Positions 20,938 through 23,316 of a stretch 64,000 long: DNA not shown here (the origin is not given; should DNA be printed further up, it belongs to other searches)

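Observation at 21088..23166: Signal-peptide-bearing kinase-like protein with a non-canonical catalytic loop (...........)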

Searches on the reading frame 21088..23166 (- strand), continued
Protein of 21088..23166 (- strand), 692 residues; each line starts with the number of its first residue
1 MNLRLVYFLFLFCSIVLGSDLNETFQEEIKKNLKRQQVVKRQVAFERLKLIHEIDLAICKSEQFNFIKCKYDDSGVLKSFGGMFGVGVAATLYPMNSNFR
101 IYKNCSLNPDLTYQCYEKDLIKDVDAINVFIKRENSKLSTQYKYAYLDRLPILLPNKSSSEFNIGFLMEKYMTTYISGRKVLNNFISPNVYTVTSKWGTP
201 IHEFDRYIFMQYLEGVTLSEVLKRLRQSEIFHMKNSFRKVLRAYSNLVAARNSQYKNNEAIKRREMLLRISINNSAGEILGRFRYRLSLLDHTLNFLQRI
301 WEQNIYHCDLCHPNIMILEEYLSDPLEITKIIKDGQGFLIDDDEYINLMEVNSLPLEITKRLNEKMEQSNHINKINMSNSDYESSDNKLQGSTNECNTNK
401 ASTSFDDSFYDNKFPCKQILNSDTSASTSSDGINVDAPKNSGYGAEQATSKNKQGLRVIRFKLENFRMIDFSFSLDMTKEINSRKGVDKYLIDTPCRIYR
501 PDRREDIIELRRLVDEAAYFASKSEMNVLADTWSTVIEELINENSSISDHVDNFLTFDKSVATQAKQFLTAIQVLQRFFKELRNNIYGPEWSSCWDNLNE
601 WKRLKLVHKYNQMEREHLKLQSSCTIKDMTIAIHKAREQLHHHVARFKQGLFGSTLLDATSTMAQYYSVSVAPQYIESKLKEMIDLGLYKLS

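Call 38: search_solved_structures(query=A2, max_evalue=10, show_alignments=3)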
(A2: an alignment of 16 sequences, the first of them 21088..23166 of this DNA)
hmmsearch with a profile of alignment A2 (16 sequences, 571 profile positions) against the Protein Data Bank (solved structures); distinct sequences matched with E-value up to 10: 34.
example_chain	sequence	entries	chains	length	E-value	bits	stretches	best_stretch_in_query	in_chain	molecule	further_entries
7wxz_A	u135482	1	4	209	0.0025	19.6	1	399-465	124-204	Spike protein S2'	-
8vf6_A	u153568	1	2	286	0.017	16.9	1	259-303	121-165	Serine/threonine-protein kinase 33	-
5y86_A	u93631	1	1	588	0.029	16.1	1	259-298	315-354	Dual specificity tyrosine-phosphorylation-regulated kinase 3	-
9x4g_B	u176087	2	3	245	0.053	15.2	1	266-310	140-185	non-specific serine/threonine protein kinase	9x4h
9vhu_A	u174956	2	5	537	0.095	14.4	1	145-299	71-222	Calcium-dependent protein kinase 3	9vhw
6eml_r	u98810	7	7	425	0.13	14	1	259-293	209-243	Serine/threonine-protein kinase RIO2 | non-specific serine/threonine protein kinase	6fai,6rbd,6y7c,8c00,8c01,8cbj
7dg4_A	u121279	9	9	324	0.13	13.9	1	259-290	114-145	Dual specificity tyrosine-phosphorylation-regulated kinase 2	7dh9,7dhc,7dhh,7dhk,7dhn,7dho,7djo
7dh3_A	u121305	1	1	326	0.13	13.9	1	259-290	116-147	Dual specificity tyrosine-phosphorylation-regulated kinase 2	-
7dhv_A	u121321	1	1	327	0.13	13.9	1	259-290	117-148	Dual specificity tyrosine-phosphorylation-regulated kinase 2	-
7ejv_A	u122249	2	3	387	0.17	13.5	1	259-290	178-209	Dual specificity tyrosine-phosphorylation-regulated kinase 2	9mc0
7ejv_B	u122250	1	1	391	0.18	13.5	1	259-290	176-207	Dual specificity tyrosine-phosphorylation-regulated kinase 2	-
8hlt_A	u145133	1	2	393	0.18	13.5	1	259-290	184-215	Dual specificity tyrosine-phosphorylation-regulated kinase 2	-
9kqy_B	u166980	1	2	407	0.25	13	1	259-290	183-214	Dual specificity tyrosine-phosphorylation-regulated kinase 2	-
5lxc_A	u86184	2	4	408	0.25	13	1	259-290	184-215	Dual specificity tyrosine-phosphorylation-regulated kinase 2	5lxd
4azf_A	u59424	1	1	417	0.25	13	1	259-290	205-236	DYRK2 DUAL-SPECIFICITY TYROSINE-PHOSPHORYLATION REGULATED KINASE 2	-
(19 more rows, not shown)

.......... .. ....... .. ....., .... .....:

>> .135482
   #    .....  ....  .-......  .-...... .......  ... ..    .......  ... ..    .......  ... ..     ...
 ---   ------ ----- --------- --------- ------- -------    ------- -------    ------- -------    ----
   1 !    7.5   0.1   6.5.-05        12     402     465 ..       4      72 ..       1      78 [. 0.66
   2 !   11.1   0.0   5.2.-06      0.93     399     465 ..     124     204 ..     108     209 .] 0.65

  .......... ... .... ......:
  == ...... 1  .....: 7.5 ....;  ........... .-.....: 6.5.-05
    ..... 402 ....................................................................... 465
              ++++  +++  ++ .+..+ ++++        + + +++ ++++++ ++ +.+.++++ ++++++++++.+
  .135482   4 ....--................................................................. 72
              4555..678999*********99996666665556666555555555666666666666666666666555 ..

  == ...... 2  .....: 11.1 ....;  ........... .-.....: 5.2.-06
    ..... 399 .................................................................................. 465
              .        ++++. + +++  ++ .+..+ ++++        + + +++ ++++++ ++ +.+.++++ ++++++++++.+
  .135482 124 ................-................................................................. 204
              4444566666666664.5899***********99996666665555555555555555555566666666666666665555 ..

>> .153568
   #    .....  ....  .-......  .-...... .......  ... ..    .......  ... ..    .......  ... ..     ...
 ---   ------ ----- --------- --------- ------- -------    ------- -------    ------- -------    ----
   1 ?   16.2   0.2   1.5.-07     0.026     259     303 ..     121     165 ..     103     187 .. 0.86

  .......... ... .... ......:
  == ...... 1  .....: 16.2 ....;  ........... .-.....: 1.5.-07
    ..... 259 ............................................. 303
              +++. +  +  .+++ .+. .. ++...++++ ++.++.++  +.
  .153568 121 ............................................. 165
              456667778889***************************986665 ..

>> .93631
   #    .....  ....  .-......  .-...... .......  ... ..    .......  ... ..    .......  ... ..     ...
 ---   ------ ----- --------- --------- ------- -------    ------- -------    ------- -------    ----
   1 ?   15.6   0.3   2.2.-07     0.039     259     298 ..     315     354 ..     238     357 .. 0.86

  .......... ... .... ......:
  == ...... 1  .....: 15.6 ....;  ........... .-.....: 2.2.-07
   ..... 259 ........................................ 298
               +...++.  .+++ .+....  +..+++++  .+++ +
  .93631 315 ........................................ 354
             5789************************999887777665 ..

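Call 39: search_protein_families(library=pfam, alignment_id=A2, max_evalue=1)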
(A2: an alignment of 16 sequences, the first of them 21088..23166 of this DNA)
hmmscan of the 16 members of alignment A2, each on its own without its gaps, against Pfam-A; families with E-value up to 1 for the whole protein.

A. member 1, window:21088-23166:- (692 aa): 2 families
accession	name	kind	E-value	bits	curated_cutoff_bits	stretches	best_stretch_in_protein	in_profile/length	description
PF00069.31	Pkinase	-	0.0058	16.5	31.7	0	174-244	44-111/263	Protein kinase domain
PF04740.18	LXG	-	0.017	15.5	26.5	0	534-586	141-193/202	LXG domain of WXG superfamily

B. families by the number of members that match (of 16 scanned): 12 families
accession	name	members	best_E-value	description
PF01636.29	APH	5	2.3e-05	Phosphotransferase enzyme family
PF03109.22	ABC1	5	0.0052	ABC1 atypical kinase-like domain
PF00069.31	Pkinase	2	0.0058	Protein kinase domain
PF04740.18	LXG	1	0.017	LXG domain of WXG superfamily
PF19248.4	DUF5896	1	0.019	Family of unknown function (DUF5896)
PF17667.7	Pkinase_fungal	1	0.019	Fungal protein kinase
PF12827.12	Peroxin-22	1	0.044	Peroxisomal biogenesis protein family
PF24039.1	DUF7348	1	0.11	Domain of unknown function (DUF7348)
PF05912.17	DUF870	1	0.14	Caenorhabditis elegans protein of unknown function (DUF870)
PF10874.13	DUF2746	1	0.21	Protein of unknown function (DUF2746)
PF23702.2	ARM_ECM29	1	0.23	ECM29, ARM-like repeats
PF10166.14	DUF2368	1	0.71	Uncharacterised conserved protein (DUF2368)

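Call 50: predict_structure(alignment_id=A3)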
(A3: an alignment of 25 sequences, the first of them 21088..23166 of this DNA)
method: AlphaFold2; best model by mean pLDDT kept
length: 692 residues; sequences in the alignment: 25
mean_pLDDT: 75.0   pTM: 0.77
mean pLDDT of the five models: 75.0, 69.5, 69.4, 68.4, 64.5
residues with pLDDT >= 90: 167; 70-90: 335; 50-70: 90; < 50: 100
segments of 3 or more residues with pLDDT < 50: 16-20, 152-162, 376-451, 671-673
pLDDT, mean of each block of 10 residues (from residue 1): 69 51 63 76 86 92 92 89 85 89 84 86 90 77 57 45 65 75 85 88 87 92 89 89 89 86 88 84 87 92 90 92 90 84 69 84 81 46 26 25 26 25 25 26 33 79 90 87 90 85 87 88 77 88 78 70 75 86 91 92 70 60 91 91 83 56 61 68 90 65
secondary structure, 60 per line:
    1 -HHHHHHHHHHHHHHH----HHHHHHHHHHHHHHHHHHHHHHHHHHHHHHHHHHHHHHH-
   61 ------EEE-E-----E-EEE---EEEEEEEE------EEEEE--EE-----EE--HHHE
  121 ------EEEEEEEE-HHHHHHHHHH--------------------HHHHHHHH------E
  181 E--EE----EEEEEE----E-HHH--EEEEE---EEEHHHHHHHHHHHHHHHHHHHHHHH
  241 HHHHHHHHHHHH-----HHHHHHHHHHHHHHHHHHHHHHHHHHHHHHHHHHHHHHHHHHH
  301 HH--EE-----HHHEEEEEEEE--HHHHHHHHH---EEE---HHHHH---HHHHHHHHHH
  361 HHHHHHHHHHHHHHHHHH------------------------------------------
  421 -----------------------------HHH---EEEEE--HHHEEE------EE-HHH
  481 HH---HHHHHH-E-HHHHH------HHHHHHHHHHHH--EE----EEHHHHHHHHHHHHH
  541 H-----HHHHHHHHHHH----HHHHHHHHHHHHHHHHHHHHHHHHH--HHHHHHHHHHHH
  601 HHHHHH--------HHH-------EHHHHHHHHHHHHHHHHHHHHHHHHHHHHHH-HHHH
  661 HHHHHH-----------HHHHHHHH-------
elements in order (helices of 4 or more, strands of 3 or more residues): H2-16 H21-59 E67-69 E79-81 E85-92 E99-103 E127-134 H136-145 H166-173 E190-195 E207-211 E215-217 H218-252 H258-302 E315-322 H325-333 E337-339 H343-347 H351-378 E456-460 E466-468 H478-482 H486-491 H495-499 H506-517 H528-541 H547-557 H562-586 H589-606 H626-655 H657-666 H678-685

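Call 53: find_encoding_contigs(protein=P0037, flank=10000, max_places=3)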
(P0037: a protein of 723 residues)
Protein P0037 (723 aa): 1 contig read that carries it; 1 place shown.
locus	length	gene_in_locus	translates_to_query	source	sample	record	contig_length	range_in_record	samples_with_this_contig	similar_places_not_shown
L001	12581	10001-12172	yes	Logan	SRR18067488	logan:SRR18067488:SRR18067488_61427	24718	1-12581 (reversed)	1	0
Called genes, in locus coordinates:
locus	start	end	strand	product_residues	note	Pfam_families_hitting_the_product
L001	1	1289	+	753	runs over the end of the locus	PF23409:Beta-prop_EML (faint), PF23414:Beta-prop_EML_2 (faint), PF00400:WD40 (faint), PF24814:WD40_Prp19, PF25174:Beta-prop_THOC3, PF25175:Beta-prop_WDR5 (weak), PF24796:WDR55 (weak), PF23410:Beta-prop_VPS8 (weak), +4 more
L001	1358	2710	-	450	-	PF00385:Chromo (weak)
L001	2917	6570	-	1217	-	-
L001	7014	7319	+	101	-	-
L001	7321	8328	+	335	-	PF00804:Syntaxin, PF14523:Syntaxin_2, PF05739:SNARE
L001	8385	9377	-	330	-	-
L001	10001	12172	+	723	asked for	-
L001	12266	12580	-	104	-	?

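Call 65: fold_search(model_id=the predicted structure, library=pdb)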
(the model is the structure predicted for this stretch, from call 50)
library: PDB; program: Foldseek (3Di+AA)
matches with E <= 10: 1092; with E <= 0.001: 0
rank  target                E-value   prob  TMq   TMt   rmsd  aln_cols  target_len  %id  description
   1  6nvg                  9.9e-03  0.99  0.15  0.33  11.5       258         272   14  FGFR4 complex with N-(3,5-dichloro-2-((5-((2,6-dichloro-3,5-dimethoxybenzyl)oxy)pyrimidin-2-yl)amino)phenyl)acrylamide (released 2019-07-10)
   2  6agx_B                1.2e-02  1.00  0.16  0.33  12.7       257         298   14  The cocrystal structure of FGFR2 bound with compound 14 harboring 5H-pyrrolo[2,3-b]pyrazine scaffold (released 2019-08-21)
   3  7du9_A                1.4e-02  0.98  0.14  0.30  12.8       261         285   13  Crystal structure of human Proto-oncogene tyrosine-protein kinase receptor Ret in complex with Pralsetinib (released 2022-01-12)
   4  8pqh                  1.5e-02  0.99  0.15  0.29  10.5       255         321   14  PDGFRA T674I mutant kinase domain in complex with avapritinib (released 2023-12-27)
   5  4j95_A                1.7e-02  1.00  0.16  0.35  10.3       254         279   12  Crystal Structure of FGF Receptor 2 (FGFR2) Kinase Domain Harboring the Pathogenic K659N Mutation Responsible for an U (released 2013-08-07)
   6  8pqi                  1.8e-02  0.99  0.14  0.29  12.0       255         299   11  PDGFRA T674I mutant kinase domain in complex with avapritinib derivative 9 (released 2023-12-27)
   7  3zfx_H                2.4e-02  1.00  0.16  0.37   9.8       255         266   12  Crystal structure of EphB1 (released 2014-01-08)
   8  6agx_C                2.4e-02  0.99  0.16  0.35  12.1       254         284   13  The cocrystal structure of FGFR2 bound with compound 14 harboring 5H-pyrrolo[2,3-b]pyrazine scaffold (released 2019-08-21)
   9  2pwl_A                2.8e-02  0.99  0.15  0.33  12.2       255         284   13  Crystal Structure of FGF Receptor 2 (FGFR2) Kinase Domain Harboring the Pathogenic N549H Mutation Responsible for Crou (released 2007-09-25)
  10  5nke                  2.8e-02  0.99  0.15  0.31  10.7       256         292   10  Crystal Structure of Ephrin A2 (EphA2) Receptor Protein Kinase with Compound 3a (released 2017-06-07)
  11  5mjb_A                2.8e-02  0.98  0.14  0.31  12.8       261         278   12  Kinase domain of human EphB1, G703C mutant, covalently bound to a quinazoline-based inhibitor (released 2017-05-17)
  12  3f69_A                2.9e-02  0.97  0.14  0.32  12.1       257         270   12  Crystal structure of the Mycobacterium tuberculosis PknB mutant kinase domain in complex with KT5720 (released 2008-12-02)
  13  8pq9_C                3.1e-02  0.99  0.16  0.33  11.7       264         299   13  c-KIT kinase domain in complex with avapritinib (released 2023-12-27)
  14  5eg3_A                3.1e-02  0.97  0.15  0.30  13.4       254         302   13  Crystal Structure of the Activated FGF Receptor 2 (FGFR2) Kinase Domain in complex with the cSH2 domain of Phospholipa (released 2016-02-03)
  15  4tye                  3.4e-02  0.98  0.15  0.32  11.9       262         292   13  Structural analysis of the human Fibroblast Growth Factor Receptor 4 Kinase (released 2014-09-24)
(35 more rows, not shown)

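Call 72: find_encoding_contigs(protein=P0011, flank=6000, max_places=2)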
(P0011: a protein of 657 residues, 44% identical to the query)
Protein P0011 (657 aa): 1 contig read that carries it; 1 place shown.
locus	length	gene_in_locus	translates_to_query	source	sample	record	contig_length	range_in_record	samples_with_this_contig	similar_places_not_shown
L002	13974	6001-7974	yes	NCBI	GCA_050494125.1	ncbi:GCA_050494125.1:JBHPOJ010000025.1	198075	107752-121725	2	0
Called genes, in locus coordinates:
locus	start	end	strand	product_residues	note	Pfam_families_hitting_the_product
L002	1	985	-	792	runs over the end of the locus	PF00012:HSP70, PF06723:MreB_Mbl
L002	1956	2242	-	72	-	PF01194:RNA_pol_N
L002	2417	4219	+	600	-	PF02005:TRM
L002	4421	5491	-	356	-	PF03031:NIF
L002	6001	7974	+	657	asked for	-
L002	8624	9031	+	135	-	PF00125:Histone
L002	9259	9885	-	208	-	-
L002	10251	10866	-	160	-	PF01193:RNA_pol_L (weak), PF13656:RNA_pol_L_2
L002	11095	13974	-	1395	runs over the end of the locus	PF21143:Aquarius_N_2nd, PF13086:AAA_11, PF13245:AAA_19, PF13604:AAA_30 (faint), PF13087:AAA_12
